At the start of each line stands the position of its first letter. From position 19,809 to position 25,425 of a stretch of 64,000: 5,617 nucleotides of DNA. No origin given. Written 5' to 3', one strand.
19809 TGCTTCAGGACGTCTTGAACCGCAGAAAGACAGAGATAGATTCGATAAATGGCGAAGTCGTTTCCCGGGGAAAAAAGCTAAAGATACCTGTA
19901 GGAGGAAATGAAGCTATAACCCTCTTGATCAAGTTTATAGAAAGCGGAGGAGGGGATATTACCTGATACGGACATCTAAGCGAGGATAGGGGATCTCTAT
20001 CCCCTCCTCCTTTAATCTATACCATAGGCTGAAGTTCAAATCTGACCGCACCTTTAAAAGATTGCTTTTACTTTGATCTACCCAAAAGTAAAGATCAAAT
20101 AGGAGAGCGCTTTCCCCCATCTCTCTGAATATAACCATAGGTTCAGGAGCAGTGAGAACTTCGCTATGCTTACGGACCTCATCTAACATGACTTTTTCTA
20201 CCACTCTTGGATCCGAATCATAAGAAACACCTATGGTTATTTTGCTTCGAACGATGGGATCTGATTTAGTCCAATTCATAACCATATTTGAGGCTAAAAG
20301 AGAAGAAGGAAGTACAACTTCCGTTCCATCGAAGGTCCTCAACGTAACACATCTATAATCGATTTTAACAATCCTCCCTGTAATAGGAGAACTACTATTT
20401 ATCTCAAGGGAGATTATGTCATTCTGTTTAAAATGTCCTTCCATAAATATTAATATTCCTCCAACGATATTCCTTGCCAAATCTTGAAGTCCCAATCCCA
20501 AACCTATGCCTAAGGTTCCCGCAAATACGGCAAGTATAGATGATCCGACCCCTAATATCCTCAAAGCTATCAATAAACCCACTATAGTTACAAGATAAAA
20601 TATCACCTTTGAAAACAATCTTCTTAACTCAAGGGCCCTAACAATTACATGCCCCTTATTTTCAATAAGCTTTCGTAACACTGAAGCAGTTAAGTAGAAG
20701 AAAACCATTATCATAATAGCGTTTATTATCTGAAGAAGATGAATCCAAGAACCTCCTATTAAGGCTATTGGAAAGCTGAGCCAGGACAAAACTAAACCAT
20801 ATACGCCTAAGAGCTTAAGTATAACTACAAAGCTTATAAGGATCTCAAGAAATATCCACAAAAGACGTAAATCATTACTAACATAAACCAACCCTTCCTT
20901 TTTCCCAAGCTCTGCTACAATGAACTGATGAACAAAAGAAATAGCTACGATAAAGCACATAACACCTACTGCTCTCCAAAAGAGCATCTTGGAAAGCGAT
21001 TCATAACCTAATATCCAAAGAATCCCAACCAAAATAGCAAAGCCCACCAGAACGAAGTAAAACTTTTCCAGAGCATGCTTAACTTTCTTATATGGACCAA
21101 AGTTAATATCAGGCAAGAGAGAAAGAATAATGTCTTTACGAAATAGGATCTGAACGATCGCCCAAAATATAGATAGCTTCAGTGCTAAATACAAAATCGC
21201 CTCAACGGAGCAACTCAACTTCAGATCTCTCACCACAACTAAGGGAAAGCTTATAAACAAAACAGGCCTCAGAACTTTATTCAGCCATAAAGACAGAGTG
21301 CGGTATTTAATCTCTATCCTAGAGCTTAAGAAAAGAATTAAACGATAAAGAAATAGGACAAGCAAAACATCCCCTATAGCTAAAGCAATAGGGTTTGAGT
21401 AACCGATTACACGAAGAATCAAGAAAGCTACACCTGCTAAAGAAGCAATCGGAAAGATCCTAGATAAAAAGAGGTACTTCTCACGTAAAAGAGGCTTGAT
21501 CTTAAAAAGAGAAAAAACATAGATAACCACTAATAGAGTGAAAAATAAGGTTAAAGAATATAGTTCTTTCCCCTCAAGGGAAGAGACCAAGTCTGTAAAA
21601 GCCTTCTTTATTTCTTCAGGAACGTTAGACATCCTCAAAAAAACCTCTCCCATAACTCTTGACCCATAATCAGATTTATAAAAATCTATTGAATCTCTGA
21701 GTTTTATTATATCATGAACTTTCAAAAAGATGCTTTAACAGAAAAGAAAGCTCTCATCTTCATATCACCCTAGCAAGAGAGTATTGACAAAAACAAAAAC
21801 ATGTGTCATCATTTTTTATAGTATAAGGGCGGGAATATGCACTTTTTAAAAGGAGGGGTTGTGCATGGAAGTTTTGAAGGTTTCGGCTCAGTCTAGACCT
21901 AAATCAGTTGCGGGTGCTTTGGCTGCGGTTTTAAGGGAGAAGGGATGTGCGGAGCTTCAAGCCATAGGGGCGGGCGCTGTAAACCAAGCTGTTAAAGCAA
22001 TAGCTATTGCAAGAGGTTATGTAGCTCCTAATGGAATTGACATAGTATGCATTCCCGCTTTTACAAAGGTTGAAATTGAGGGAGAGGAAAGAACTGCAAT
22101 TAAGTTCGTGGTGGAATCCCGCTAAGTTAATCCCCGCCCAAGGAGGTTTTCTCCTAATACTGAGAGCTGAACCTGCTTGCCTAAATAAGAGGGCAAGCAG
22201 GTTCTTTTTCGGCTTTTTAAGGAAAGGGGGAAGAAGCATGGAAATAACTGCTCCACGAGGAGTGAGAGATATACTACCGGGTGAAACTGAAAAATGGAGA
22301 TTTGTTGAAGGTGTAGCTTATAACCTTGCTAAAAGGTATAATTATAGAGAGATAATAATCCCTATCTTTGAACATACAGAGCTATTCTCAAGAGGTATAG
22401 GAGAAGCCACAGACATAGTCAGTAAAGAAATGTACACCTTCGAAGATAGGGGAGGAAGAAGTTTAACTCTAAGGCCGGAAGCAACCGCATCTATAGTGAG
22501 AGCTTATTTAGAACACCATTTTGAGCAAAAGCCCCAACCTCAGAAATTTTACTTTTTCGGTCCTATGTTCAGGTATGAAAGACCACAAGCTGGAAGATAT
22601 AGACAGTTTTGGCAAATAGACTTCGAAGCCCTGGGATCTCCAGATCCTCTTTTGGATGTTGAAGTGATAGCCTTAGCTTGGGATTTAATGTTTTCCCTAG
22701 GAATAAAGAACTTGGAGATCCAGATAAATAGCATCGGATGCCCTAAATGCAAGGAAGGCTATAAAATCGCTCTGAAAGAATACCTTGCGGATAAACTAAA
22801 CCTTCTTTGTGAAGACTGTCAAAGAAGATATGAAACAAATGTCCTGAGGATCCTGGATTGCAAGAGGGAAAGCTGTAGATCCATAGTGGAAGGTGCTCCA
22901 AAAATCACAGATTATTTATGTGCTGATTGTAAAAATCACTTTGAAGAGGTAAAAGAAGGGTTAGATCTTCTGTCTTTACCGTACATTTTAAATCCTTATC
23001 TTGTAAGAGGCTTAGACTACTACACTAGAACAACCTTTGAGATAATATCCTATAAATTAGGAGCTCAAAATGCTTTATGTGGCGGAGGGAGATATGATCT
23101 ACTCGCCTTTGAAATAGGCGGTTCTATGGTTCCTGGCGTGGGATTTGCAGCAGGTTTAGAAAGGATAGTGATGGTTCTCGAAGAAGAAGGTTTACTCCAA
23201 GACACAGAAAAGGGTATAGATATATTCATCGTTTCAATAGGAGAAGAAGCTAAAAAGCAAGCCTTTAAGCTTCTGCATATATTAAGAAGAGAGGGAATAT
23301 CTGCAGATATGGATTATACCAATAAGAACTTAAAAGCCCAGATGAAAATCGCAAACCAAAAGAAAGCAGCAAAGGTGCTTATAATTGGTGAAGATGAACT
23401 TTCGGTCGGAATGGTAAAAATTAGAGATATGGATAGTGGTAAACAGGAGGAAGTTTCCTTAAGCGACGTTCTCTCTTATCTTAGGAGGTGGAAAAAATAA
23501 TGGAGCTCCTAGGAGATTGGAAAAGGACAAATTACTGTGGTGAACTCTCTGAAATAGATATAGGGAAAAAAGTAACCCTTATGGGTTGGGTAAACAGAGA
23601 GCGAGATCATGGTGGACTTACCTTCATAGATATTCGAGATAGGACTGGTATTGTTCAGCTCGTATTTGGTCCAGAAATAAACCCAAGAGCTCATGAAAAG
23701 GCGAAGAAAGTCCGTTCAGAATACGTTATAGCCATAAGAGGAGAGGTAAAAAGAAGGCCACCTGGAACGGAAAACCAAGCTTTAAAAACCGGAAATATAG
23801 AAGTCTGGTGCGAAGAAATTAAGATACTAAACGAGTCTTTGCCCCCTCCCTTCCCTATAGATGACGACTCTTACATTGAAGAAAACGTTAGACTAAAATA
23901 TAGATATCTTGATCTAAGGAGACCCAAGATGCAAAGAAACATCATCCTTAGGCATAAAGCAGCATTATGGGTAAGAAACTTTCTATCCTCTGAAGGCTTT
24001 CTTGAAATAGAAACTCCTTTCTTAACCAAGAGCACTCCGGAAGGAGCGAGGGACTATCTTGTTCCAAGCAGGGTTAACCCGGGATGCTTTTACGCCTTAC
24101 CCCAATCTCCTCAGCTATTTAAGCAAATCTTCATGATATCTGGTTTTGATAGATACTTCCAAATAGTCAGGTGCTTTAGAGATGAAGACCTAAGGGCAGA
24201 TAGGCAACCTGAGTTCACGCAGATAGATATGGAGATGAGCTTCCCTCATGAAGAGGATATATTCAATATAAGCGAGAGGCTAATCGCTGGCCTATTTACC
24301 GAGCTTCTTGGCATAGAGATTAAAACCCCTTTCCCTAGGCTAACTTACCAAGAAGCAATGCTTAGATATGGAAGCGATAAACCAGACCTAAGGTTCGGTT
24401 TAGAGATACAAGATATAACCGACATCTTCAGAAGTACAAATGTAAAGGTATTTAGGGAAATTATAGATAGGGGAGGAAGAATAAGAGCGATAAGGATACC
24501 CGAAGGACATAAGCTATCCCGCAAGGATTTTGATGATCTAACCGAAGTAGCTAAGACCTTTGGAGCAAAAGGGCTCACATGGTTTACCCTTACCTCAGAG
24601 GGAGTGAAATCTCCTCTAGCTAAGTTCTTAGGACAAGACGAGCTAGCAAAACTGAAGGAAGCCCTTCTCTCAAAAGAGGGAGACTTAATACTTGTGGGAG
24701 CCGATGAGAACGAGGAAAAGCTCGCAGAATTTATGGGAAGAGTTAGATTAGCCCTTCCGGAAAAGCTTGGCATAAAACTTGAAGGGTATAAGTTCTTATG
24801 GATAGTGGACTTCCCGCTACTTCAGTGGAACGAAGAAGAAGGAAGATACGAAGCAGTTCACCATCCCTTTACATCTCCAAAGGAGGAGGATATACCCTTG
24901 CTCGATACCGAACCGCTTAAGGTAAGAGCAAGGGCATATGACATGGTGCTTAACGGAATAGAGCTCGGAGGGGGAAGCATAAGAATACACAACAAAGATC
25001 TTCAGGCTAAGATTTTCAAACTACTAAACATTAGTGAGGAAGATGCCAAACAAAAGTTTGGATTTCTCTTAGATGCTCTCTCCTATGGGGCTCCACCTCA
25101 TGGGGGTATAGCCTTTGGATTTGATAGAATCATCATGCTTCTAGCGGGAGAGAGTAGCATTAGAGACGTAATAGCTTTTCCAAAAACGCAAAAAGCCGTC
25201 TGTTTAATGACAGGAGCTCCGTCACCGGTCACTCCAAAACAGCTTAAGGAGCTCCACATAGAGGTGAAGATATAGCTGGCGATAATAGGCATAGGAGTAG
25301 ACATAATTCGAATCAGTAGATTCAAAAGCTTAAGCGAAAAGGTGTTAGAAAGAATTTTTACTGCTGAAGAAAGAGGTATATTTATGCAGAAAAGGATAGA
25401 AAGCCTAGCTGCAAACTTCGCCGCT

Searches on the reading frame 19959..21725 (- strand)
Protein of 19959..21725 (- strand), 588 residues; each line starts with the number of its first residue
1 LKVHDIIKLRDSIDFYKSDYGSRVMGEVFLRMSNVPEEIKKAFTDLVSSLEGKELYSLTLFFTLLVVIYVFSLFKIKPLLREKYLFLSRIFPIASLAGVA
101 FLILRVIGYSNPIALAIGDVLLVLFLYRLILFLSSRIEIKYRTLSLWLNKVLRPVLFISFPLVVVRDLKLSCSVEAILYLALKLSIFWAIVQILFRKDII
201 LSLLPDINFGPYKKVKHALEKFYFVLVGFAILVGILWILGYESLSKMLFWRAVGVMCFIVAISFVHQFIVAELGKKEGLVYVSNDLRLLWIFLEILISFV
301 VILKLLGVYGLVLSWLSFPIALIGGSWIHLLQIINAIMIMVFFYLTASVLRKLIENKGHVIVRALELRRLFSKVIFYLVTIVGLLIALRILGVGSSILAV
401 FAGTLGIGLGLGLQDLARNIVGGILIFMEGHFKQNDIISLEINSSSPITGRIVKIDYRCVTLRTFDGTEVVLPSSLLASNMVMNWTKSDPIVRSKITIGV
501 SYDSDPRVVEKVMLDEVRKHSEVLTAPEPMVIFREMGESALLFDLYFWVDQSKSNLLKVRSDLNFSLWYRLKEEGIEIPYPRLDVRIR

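Call 59: search_protein_families(library=pfam, proteins=[window:19959-21725:-], max_evalue=0.00001)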
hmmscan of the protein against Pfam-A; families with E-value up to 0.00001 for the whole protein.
window:19959-21725:- (588 aa): 2 families
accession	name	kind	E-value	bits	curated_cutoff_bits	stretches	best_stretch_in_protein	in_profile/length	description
PF21082.3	MS_channel_3rd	-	2e-15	57.4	21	1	495-578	2-88/88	Mechanosensitive ion channel MscS, C-terminal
PF00924.24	MS_channel_2nd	-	1.2e-14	54.6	20.2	1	415-487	1-68/68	Mechanosensitive ion channel, beta-domain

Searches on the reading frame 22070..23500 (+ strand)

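Call 59: search_protein_families(library=pfam, proteins=[window:22070-23500:+], max_evalue=0.00001)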
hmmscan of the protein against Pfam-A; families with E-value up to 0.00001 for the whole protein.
window:22070-23500:+ (476 aa): 3 families
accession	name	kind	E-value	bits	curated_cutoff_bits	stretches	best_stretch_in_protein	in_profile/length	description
PF13393.11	tRNA-synt_His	-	1.6e-42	146.3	25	1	64-366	1-308/308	Histidyl-tRNA synthetase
PF03129.25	HGTP_anticodon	-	8.3e-18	64.8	21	1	385-473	2-93/94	Anticodon binding domain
PF00587.30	tRNA-synt_2b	-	4.1e-14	53.5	29.3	1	122-333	1-128/179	tRNA synthetase class II core domain (G, H, P, S and T)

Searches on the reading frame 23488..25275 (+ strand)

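Call 59: search_protein_families(library=pfam, proteins=[window:23488-25275:+], max_evalue=0.00001)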
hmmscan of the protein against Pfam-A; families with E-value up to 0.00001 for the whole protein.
window:23488-25275:+ (595 aa): 3 families
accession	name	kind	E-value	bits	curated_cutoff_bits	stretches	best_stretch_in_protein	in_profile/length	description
PF00152.25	tRNA-synt_2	-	9.2e-126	419.5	25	1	132-568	2-308/308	tRNA synthetases class II (D, K and N)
PF02938.19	GAD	-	1e-22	80.6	23.4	1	322-411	1-90/95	GAD domain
PF01336.31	tRNA_anti-codon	-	2.5e-17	63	27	1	29-114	1-75/75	OB-fold nucleic acid binding domain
